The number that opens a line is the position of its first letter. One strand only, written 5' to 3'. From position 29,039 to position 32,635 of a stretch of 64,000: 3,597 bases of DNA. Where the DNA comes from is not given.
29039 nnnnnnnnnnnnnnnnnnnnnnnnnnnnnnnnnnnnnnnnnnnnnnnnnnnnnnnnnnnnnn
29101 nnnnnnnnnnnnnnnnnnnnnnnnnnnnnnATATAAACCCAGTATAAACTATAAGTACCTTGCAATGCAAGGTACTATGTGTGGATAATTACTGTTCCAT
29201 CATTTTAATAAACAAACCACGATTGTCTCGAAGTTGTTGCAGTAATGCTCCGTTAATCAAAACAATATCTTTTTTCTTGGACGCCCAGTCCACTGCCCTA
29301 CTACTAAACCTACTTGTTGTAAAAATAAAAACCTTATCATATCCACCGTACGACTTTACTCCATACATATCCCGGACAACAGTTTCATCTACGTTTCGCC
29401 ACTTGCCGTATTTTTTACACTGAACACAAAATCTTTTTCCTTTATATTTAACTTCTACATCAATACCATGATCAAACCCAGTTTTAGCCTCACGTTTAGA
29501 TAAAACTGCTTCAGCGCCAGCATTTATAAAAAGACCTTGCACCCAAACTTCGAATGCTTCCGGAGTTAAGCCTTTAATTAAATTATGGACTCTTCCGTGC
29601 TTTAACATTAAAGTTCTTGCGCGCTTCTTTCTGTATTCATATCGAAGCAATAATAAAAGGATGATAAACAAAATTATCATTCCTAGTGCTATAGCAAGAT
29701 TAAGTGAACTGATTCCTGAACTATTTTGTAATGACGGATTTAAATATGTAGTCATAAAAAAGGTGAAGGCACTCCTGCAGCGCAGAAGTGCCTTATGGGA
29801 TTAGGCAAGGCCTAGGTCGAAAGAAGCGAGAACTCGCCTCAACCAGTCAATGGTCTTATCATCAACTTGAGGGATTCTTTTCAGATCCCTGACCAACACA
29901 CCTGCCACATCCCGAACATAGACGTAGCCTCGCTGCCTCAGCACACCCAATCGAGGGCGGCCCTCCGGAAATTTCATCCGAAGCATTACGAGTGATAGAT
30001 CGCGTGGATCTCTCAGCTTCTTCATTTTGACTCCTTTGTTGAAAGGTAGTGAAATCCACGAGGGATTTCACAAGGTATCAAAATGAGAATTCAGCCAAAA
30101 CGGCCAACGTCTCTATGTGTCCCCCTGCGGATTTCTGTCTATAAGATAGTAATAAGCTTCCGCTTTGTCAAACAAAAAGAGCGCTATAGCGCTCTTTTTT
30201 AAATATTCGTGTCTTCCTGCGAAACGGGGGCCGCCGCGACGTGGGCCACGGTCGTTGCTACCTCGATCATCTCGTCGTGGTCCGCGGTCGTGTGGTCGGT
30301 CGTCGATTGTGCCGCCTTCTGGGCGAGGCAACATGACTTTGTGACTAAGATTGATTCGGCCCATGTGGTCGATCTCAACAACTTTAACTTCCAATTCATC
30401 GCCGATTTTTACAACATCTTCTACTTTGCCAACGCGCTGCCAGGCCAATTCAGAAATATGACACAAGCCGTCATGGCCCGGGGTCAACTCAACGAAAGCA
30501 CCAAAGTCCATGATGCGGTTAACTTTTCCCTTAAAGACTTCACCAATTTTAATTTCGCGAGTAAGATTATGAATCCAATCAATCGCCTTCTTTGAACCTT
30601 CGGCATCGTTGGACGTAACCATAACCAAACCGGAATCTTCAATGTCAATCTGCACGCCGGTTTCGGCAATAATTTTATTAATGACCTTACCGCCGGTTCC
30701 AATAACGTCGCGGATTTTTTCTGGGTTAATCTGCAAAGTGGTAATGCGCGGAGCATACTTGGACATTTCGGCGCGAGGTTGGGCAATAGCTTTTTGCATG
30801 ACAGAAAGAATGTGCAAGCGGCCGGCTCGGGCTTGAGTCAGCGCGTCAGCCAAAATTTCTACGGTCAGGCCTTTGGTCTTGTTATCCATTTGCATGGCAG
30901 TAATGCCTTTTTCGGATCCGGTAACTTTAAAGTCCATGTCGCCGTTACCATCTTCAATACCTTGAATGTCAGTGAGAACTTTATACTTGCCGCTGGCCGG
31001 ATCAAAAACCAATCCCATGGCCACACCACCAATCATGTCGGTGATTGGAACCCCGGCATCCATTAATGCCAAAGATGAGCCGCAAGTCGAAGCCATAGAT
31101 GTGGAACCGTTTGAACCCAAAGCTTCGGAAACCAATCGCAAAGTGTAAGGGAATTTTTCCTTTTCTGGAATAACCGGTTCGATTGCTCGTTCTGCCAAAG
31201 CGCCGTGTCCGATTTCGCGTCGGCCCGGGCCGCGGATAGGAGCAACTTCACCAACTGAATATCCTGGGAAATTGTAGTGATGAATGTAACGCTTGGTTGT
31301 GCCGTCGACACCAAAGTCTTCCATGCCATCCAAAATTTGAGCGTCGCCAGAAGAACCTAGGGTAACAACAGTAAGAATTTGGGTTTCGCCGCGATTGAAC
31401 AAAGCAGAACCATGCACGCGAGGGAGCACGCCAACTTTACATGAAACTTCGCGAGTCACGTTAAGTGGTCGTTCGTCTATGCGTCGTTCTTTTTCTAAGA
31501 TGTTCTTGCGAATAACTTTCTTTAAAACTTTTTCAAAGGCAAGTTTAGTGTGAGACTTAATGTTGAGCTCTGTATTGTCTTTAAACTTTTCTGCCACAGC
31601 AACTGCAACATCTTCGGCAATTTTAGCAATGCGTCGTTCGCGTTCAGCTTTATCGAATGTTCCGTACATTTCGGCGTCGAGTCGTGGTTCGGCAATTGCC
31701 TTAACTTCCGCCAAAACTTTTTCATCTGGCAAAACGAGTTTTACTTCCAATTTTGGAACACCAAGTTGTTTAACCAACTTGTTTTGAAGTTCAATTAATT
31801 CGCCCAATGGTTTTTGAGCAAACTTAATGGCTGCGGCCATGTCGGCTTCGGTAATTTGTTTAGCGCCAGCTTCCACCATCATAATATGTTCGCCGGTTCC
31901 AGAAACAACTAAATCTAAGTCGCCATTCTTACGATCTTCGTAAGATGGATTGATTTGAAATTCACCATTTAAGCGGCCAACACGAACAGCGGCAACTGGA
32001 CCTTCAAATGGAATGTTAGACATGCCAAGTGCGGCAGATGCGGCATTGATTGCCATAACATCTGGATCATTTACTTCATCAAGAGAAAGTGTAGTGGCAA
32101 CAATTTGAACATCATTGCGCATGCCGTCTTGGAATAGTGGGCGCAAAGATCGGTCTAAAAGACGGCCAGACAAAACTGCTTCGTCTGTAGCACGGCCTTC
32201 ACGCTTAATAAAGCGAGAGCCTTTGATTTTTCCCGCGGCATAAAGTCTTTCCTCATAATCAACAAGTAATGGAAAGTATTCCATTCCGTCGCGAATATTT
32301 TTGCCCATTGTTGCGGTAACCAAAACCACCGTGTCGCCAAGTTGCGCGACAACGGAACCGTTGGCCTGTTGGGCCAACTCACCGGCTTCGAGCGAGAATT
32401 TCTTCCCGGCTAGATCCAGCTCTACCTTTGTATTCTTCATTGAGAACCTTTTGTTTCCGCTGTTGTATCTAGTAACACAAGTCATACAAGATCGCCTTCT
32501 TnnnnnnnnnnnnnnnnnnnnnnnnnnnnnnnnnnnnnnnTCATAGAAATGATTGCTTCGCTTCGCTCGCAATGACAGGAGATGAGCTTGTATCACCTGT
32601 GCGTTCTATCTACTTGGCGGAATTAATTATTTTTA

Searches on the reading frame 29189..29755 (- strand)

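Call 71: search_protein_families(library=pfam, proteins=[window:29189-29755:-], max_evalue=0.00001)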
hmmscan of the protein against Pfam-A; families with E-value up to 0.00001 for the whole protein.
window:29189-29755:- (188 aa): 3 families
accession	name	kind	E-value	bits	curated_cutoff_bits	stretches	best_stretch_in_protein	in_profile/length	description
PF04471.18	Mrr_cat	-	2.5e-19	69.9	21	1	61-175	2-114/115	Restriction endonuclease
PF22722.2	NA-iREase1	-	1.5e-06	28.6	27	1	75-170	8-102/106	NACHT-associated inactive Restriction Endonuclease 1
PF13156.12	Mrr_cat_2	-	1e-05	25.9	22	0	87-174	21-112/127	Restriction endonuclease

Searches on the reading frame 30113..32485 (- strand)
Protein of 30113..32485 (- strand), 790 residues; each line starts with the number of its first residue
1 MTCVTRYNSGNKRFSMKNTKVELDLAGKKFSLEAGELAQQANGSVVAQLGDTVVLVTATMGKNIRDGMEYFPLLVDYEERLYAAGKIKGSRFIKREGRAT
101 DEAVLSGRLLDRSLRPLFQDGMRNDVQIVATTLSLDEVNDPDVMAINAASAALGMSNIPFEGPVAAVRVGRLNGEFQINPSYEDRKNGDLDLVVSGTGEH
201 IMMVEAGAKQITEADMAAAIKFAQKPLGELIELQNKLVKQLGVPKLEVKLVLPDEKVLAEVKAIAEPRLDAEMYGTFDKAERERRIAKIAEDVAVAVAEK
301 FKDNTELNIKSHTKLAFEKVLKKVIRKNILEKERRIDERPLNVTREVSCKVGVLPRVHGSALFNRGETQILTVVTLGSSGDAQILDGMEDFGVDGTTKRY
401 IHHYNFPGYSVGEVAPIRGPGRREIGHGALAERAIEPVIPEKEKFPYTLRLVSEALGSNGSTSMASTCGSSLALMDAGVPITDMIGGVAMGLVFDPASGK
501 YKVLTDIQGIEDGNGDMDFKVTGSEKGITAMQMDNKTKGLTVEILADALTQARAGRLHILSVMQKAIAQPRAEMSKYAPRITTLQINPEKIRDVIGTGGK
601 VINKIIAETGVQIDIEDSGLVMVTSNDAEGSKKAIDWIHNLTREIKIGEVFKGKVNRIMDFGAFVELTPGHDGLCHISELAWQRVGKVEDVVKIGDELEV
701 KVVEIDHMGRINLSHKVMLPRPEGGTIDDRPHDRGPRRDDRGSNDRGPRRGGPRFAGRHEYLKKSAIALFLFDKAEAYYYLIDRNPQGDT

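Call 71: search_protein_families(library=pfam, proteins=[window:30113-32485:-], max_evalue=0.00001)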
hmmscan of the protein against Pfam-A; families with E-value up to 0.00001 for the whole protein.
window:30113-32485:- (790 aa): 5 families
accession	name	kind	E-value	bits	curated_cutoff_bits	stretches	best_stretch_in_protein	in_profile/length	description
PF01138.27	RNase_PH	-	9.5e-52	175.3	25.5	2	345-480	3-130/130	3' exoribonuclease family, domain 1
PF03725.20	RNase_PH_C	-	3.2e-23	81.9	20.8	2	162-225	1-66/67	3' exoribonuclease family, domain 2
PF00575.29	S1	-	2.5e-21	76.3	22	1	645-716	2-74/74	S1 RNA binding domain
PF00013.35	KH_1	-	1.2e-10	41.4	21.5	1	582-639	2-65/66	KH domain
PF03726.19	PNPase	-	7.4e-10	39.6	24.6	1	257-339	2-80/81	Polyribonucleotide nucleotidyltransferase, RNA binding domain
